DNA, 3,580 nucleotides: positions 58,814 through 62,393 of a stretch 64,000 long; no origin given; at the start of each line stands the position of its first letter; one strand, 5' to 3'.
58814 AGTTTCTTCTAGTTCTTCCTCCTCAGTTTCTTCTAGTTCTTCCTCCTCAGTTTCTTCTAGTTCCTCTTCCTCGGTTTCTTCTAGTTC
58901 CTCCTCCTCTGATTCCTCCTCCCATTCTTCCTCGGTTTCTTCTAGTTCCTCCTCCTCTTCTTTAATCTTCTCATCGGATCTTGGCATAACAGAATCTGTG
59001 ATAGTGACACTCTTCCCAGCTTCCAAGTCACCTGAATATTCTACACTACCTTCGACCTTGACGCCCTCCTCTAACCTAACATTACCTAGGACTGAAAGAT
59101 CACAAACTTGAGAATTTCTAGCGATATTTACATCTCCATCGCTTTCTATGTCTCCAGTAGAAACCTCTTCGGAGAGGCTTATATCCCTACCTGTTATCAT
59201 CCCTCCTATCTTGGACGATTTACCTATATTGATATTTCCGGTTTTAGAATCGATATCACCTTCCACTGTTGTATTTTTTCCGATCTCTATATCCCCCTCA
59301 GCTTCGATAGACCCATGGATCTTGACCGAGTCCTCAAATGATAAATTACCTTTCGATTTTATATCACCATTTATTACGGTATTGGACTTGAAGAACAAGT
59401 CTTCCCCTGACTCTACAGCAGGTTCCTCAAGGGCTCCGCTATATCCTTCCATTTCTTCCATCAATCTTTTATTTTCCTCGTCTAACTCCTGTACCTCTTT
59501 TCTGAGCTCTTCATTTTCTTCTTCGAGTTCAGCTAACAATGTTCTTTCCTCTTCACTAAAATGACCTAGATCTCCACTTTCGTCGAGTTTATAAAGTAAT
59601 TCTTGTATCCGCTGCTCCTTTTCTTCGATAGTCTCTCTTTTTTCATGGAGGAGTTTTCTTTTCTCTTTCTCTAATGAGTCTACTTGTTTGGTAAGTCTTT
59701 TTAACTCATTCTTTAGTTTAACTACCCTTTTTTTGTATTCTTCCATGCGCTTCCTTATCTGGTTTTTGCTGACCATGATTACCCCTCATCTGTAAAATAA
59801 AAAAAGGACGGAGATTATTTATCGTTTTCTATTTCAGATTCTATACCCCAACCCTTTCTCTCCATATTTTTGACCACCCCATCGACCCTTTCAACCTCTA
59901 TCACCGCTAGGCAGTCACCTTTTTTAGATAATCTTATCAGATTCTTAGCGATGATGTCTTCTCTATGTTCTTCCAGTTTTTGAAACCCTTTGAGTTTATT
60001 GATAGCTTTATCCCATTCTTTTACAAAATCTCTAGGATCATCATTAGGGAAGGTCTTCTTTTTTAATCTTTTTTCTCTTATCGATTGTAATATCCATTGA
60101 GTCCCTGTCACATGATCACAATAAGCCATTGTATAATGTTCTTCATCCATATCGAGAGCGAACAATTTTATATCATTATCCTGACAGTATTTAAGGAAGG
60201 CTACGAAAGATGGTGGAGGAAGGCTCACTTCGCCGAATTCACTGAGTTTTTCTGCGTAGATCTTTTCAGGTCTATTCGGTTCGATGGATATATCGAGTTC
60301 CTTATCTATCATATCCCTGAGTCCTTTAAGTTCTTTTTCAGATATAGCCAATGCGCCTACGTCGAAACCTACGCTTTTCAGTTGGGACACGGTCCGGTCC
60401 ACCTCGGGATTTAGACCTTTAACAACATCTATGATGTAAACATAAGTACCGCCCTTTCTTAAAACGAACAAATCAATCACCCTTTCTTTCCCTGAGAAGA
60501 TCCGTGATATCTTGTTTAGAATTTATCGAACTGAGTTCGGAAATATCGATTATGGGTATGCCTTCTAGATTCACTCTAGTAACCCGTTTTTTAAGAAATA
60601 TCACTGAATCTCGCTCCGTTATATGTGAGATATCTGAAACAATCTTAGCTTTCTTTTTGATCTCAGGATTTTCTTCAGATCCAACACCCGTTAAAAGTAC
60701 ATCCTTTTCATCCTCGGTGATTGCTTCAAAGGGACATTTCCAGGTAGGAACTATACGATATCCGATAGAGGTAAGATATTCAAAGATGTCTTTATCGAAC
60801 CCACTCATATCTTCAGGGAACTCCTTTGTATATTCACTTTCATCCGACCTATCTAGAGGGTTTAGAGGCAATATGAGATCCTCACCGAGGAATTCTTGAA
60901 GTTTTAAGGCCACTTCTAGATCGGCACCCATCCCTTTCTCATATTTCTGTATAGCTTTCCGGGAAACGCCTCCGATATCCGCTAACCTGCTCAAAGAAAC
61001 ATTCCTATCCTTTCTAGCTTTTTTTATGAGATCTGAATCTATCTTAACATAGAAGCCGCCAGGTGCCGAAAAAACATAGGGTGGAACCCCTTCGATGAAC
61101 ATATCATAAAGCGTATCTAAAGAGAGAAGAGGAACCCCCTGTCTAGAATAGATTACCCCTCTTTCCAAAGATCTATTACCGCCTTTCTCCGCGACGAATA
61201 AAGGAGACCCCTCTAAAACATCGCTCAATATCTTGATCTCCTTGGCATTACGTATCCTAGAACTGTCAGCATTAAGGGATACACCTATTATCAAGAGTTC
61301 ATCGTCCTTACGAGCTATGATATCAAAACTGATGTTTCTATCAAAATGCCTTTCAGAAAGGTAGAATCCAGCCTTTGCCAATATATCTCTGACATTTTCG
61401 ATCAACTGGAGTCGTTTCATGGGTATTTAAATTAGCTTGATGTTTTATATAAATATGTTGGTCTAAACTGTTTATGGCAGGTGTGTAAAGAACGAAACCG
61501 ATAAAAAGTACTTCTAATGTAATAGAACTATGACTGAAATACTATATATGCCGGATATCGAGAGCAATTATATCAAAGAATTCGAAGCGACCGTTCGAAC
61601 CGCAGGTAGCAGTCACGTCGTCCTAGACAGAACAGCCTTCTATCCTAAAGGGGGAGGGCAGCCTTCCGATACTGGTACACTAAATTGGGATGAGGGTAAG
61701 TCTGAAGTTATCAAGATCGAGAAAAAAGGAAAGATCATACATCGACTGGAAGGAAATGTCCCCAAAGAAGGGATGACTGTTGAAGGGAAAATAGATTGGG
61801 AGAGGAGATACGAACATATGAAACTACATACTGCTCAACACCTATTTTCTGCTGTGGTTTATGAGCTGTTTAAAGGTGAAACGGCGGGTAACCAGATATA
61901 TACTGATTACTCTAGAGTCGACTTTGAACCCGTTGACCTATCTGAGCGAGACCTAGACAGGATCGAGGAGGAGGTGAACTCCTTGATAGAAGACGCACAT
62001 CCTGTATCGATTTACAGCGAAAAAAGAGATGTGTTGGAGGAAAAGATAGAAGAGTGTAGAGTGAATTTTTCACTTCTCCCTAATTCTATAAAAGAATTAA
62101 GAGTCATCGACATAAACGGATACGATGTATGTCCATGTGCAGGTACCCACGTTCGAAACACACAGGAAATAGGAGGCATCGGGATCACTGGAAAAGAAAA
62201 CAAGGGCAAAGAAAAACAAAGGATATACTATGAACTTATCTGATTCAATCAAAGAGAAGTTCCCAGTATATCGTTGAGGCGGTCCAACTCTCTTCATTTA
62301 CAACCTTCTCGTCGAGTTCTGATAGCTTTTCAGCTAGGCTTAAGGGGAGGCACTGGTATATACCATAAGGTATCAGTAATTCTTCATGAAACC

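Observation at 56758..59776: Orc1/Cdc6 embedded in a tight three-gene operon with a coiled-coil/bactofilin-like/zinc-ribbon protein and a membrane-anchored protein; no adjacent ORB-type origin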

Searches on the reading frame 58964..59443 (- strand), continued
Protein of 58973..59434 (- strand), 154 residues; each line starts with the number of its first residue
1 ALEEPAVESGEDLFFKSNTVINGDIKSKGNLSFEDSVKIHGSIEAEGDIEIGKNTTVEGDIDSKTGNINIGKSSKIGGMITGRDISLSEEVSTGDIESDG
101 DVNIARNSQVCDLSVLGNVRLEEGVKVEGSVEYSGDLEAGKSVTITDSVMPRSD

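Call 76: search_protein_families(library=pfam, proteins=[P0022, P0024, P0026, P0028, P0035, P0100, P0023, L037:7173-7862:+], max_evalue=0.01)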
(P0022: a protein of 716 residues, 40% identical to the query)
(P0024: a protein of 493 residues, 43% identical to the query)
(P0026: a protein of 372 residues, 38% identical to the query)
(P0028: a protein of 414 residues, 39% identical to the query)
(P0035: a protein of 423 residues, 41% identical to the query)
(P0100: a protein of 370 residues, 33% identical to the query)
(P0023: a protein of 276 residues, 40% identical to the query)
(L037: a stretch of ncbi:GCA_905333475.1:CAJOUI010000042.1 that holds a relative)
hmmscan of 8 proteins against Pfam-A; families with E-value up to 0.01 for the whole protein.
P0022 (716 aa): 10 families
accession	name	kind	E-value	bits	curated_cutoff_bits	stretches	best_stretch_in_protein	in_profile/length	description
PF14520.12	HHH_5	-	8.8e-12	45.8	27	1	663-707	2-46/57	Helix-hairpin-helix domain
PF12826.13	HHH_2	-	1.2e-06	29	27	1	668-713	8-52/64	Helix-hairpin-helix motif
PF00633.29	HHH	-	7.6e-06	26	24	0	686-706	1-21/30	Helix-hairpin-helix motif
PF04519.19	Bactofilin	-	1.8e-05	25.3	27.9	1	212-308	4-96/98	Polymer-forming cytoskeletal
PF10391.15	DNA_pol_lambd_f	-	2.8e-05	24.3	29.8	1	664-698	2-36/51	Fingers domain of DNA polymerase lambda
PF12836.13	HHH_3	-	0.0011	19.4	27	0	689-712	7-30/65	Helix-hairpin-helix motif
PF21999.2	IMS_HHH_1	-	0.002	19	27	0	669-700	4-35/53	DNA polymerase-iota, thumb domain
PF11731.14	Cdd1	-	0.0022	18.6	25.5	1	660-695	3-38/86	Pathogenicity locus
PF13248.11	Zn_ribbon_3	-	0.0061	16.4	27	0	568-592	2-26/26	zinc-ribbon domain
PF06005.17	ZapB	-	0.0081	17.1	31.5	1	123-168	20-65/71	Cell division protein ZapB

P0024 (493 aa): 7 families
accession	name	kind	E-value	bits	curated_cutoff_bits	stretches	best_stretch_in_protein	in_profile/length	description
PF14520.12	HHH_5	-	1.2e-11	45.3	27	1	436-485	2-51/57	Helix-hairpin-helix domain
PF00633.29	HHH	-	4.6e-07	29.8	24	0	459-479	1-21/30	Helix-hairpin-helix motif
PF12826.13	HHH_2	-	3.1e-06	27.7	27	1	440-487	7-53/64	Helix-hairpin-helix motif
PF10391.15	DNA_pol_lambd_f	-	8.5e-06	25.9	29.8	1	437-473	2-38/51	Fingers domain of DNA polymerase lambda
PF04519.19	Bactofilin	-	1.7e-05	25.4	27.9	2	169-266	4-97/98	Polymer-forming cytoskeletal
PF11731.14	Cdd1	-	0.00021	21.9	25.5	0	432-465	2-35/86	Pathogenicity locus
PF12836.13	HHH_3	-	0.0058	17.1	27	0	465-486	10-31/65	Helix-hairpin-helix motif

P0026 (372 aa): 6 families
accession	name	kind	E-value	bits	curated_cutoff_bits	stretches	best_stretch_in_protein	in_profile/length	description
PF14520.12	HHH_5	-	1.4e-12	48.3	27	1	318-371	2-55/57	Helix-hairpin-helix domain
PF04519.19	Bactofilin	-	5.6e-09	36.6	27.9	2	172-248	23-97/98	Polymer-forming cytoskeletal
PF00633.29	HHH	-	3e-07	30.4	24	1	341-368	1-28/30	Helix-hairpin-helix motif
PF12826.13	HHH_2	-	1.2e-06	29.1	27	1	323-368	8-52/64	Helix-hairpin-helix motif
PF11731.14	Cdd1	-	7.3e-06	26.6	25.5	1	315-354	3-42/86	Pathogenicity locus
PF10391.15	DNA_pol_lambd_f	-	4.4e-05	23.6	29.8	1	319-360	2-43/51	Fingers domain of DNA polymerase lambda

P0028 (414 aa): 8 families
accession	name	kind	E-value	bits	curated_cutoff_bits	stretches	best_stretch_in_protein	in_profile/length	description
PF14520.12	HHH_5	-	4.5e-10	40.3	27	1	360-403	2-45/57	Helix-hairpin-helix domain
PF04519.19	Bactofilin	-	5.5e-08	33.4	27.9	1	147-222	24-97/98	Polymer-forming cytoskeletal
PF00633.29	HHH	-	2e-07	31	24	1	384-403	2-21/30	Helix-hairpin-helix motif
PF12826.13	HHH_2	-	2.4e-07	31.2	27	1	366-411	9-53/64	Helix-hairpin-helix motif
PF25084.1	LbH_EIF2B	-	1.6e-06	28.5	54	0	193-245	45-96/105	EIF2B subunit epsilon LbH domain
PF10391.15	DNA_pol_lambd_f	-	7.8e-06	26.1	29.8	1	362-397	3-41/51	Fingers domain of DNA polymerase lambda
PF21999.2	IMS_HHH_1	-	0.00054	20.8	27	1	367-400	5-38/53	DNA polymerase-iota, thumb domain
PF12836.13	HHH_3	-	0.0077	16.8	27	0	387-410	8-31/65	Helix-hairpin-helix motif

P0035 (423 aa): 6 families
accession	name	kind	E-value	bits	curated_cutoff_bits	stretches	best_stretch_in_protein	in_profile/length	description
PF04519.19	Bactofilin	-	1.5e-06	28.8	27.9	1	142-212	18-83/98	Polymer-forming cytoskeletal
PF13240.11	Zn_Ribbon_1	-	8.8e-06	25.8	25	1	399-419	2-22/23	zinc-ribbon domain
PF13248.11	Zn_ribbon_3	-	1.9e-05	24.4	27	1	396-419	2-25/26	zinc-ribbon domain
PF24463.1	DUF7577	-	0.00036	20.5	28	1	398-419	4-25/27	Domain of unknown function (DUF7577)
PF11999.13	Ice_binding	-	0.00075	19.6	28.7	0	179-219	163-204/208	Ice-binding-like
PF12773.13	DZR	-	0.0019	18.7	27.3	1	397-417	25-45/45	Double zinc ribbon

P0100 (370 aa): 2 families
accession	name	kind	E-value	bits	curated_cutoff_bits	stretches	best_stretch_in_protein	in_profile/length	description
PF04519.19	Bactofilin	-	0.0016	19.1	27.9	1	113-200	4-86/98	Polymer-forming cytoskeletal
PF25084.1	LbH_EIF2B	-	0.0057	17.1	54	0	126-205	8-85/105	EIF2B subunit epsilon LbH domain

P0023 (276 aa): 4 families
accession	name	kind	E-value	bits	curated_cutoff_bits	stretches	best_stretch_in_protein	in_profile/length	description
PF04519.19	Bactofilin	-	1.4e-07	32.1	27.9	2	146-243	4-97/98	Polymer-forming cytoskeletal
PF15905.10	HMMR_N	-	2.8e-05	24.2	30.1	1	2-110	178-283/330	Hyaluronan mediated motility receptor N-terminal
PF19697.4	Atg11_middle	-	0.00046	20.8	26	1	59-113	27-77/79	Atg11 middle domain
PF06005.17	ZapB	-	0.0022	18.8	31.5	0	77-113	3-39/71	Cell division protein ZapB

L037:7173-7862:+ (229 aa): 4 families
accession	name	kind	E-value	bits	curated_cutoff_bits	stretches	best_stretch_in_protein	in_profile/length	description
PF00132.30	Hexapep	-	8.1e-13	47.9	27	1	95-127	2-34/36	Bacterial transferase hexapeptide (six repeats)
PF24894.1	Hexapep_GlmU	-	0.00059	20.4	23.3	1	53-137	10-81/104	GlmU-like, C-terminal hexapeptide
PF25084.1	LbH_EIF2B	-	0.0023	18.4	54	1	55-135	21-101/105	EIF2B subunit epsilon LbH domain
PF14602.12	Hexapep_2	-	0.0046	17.1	27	0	114-139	3-26/34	Hexapeptide repeat of succinyl-transferase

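Call 99: find_related_loci(query=A2, collection=metagenome_contigs, flank=5000)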
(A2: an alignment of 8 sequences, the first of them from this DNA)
Query A2 (160 aa) in metagenome_contigs; peptide patterns used: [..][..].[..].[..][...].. (x = any residue, [..] = any of these).
67 stretches matched a pattern; 4 encode a relative of the query (tblastn E <= 1e-3); 4 distinct loci.
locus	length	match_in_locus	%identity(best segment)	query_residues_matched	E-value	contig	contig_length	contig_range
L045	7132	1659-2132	66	3-160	3e-61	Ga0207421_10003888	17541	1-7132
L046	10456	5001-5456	64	5-156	8e-59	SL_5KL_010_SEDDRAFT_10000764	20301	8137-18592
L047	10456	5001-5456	64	5-156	1e-57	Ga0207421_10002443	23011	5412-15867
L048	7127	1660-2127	63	5-160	1e-59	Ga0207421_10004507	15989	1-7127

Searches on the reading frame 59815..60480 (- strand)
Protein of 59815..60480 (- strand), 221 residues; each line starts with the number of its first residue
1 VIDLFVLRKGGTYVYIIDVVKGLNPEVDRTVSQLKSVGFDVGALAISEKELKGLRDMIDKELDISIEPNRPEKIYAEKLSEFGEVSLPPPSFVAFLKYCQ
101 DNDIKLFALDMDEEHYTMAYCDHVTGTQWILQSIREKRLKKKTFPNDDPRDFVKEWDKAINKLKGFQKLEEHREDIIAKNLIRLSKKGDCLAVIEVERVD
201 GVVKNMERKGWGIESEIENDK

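Call 3: search_protein_families(library=pfam, proteins=[window:59815-60480:-], max_evalue=0.1)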
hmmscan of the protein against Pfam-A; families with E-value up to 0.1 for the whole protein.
window:59815-60480:- (221 aa): 1 family
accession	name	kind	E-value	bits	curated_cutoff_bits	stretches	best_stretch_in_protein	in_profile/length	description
PF10752.14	DUF2533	-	0.025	15.5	25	1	157-204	12-58/83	Protein of unknown function (DUF2533)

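Call 37: search_protein_families(library=ncbifam, proteins=[window:59815-60480:-], max_evalue=0.01)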
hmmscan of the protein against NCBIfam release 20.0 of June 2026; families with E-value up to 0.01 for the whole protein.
window:59815-60480:- (221 aa): 0 families

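Call 75: search_solved_structures(query=A8, max_evalue=5)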
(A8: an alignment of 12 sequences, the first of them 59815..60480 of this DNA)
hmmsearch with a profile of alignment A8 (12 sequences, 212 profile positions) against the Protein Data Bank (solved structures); distinct sequences matched with E-value up to 5: 1.
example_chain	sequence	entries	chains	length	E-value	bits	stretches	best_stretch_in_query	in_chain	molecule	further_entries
1lrz_A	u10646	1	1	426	0.087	15.8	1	16-103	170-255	factor essential for expression of methicillin resistance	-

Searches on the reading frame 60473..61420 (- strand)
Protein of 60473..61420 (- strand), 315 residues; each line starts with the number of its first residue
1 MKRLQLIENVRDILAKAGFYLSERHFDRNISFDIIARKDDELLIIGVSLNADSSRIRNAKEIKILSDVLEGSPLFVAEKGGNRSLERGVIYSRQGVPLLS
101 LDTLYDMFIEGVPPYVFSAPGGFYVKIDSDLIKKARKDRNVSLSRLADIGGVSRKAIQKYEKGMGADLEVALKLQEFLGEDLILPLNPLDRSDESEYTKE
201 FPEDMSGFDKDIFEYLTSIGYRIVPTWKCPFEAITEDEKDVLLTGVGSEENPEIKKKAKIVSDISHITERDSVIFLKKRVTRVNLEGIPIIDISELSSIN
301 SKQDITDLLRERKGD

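Call 3: search_protein_families(library=pfam, proteins=[window:60473-61420:-], max_evalue=0.1)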
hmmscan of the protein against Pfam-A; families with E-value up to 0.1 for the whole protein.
window:60473-61420:- (315 aa): 3 families
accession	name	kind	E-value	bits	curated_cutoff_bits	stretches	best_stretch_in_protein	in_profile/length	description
PF01381.28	HTH_3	-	5.2e-10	39.7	23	1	132-182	1-52/55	Helix-turn-helix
PF12844.13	HTH_19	-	1.3e-05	25.5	30.2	1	131-181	3-54/64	Helix-turn-helix domain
PF08279.18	HTH_11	-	0.038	14.3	25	0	132-160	6-35/55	HTH domain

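Call 37: search_protein_families(library=ncbifam, proteins=[window:60473-61420:-], max_evalue=0.01)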
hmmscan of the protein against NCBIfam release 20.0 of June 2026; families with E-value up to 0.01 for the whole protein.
window:60473-61420:- (315 aa): 5 families
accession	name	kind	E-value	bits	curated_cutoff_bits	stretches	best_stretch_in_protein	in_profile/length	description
NF003162.0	PRK04140.1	equivalog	8e-92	307.6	263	1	1-313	1-313/317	transcriptional regulator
NF041951.1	phage_RstR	subfamily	0.0002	21.6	80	1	130-165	5-40/108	RstR family transcriptional repressor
TIGR03070.1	couple_hipB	subfamily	0.00041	20.2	71.65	1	130-181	5-57/58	type II toxin-antitoxin system Y4mF family antitoxin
TIGR03830.1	CxxCG_CxxCG_HTH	subfamily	0.0021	17.8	61.8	1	129-165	67-103/127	type II TA system antitoxin MqsA family protein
TIGR00270.2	TIGR00270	equivalog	0.004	17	110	1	130-183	78-132/159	multiprotein bridging factor aMBF1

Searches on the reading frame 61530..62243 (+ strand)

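Call 3: search_protein_families(library=pfam, proteins=[window:61530-62243:+], max_evalue=0.1)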
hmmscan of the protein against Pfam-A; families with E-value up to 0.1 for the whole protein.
window:61530-62243:+ (237 aa): 2 families
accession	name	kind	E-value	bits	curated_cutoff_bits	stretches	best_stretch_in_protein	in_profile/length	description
PF01411.24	tRNA-synt_2c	-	4.4e-14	52.3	30.3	1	16-92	473-552/552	tRNA synthetases class II (A)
PF07973.19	tRNA_SAD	-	1.6e-13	50.8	24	1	190-233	1-44/44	Threonyl and Alanyl tRNA synthetase second additional domain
